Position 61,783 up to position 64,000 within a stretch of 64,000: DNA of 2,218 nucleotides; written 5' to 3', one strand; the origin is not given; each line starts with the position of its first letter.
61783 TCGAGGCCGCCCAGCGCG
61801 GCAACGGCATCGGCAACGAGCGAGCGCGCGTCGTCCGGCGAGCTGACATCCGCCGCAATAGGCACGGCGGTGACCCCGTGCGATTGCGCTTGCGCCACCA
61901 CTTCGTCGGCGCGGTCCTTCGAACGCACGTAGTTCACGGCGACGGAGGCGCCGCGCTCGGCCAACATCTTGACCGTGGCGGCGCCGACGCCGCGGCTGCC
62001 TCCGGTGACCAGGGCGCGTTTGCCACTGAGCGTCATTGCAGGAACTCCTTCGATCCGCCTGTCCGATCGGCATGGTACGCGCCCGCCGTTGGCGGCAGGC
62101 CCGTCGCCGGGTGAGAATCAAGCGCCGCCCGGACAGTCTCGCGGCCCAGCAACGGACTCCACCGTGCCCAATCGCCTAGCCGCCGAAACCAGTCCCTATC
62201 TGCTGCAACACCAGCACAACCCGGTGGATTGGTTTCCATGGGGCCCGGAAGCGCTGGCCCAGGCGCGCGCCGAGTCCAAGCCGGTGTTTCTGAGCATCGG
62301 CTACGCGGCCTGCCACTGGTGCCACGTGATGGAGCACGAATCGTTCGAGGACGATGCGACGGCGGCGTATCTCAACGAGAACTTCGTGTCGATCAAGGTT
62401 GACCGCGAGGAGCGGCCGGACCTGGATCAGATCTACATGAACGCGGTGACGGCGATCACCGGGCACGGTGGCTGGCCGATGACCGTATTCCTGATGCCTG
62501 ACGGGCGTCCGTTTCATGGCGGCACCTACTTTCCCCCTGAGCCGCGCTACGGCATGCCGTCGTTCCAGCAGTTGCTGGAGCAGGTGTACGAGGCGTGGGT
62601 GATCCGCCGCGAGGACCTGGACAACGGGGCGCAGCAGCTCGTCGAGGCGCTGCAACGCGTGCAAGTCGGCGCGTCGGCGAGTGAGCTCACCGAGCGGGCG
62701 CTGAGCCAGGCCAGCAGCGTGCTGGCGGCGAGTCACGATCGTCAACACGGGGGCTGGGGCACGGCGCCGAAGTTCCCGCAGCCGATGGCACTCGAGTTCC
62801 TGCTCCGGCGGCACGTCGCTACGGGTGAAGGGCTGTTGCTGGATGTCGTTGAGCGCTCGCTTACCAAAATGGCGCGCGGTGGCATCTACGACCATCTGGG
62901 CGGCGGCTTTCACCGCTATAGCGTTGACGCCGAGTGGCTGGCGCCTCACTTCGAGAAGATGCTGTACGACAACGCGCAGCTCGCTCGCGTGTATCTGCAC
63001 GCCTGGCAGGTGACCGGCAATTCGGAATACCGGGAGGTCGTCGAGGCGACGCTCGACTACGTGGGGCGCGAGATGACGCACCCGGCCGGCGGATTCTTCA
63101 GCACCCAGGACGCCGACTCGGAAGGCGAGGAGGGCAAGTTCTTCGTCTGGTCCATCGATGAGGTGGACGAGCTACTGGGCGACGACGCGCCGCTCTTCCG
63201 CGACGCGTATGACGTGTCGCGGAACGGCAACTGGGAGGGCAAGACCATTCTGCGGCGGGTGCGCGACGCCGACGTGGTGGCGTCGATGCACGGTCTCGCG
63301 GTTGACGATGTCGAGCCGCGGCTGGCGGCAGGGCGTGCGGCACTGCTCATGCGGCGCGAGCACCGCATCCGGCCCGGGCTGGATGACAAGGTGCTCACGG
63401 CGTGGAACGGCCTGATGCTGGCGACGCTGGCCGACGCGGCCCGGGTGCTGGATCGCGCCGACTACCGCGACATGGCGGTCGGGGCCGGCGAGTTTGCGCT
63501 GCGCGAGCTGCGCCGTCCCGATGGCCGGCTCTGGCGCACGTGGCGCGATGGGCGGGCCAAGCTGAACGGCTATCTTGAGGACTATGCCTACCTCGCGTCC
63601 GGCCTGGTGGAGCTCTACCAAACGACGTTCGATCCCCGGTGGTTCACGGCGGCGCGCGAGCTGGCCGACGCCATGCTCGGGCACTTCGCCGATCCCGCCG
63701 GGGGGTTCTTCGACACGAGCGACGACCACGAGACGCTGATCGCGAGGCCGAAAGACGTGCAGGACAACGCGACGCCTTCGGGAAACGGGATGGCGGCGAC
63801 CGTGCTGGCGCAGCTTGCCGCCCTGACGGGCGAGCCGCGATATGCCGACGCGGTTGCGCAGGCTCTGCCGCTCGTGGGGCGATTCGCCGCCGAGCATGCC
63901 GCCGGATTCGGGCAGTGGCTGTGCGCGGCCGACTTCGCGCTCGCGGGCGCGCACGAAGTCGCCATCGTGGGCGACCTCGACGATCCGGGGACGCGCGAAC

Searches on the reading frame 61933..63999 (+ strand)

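Call 78: search_protein_families(library=pfam, proteins=[window:61933-63999:+], max_evalue=0.00001)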
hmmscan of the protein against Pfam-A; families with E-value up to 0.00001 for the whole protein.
window:61933-63999:+ (689 aa): 2 families
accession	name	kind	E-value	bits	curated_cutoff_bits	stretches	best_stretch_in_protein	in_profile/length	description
PF03190.21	Thioredox_DsbH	-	1.2e-76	256.7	27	1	80-241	2-163/163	Protein of unknown function, DUF255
PF13899.12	Thioredoxin_7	-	3.1e-10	40.5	27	1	99-189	1-83/83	Thioredoxin-like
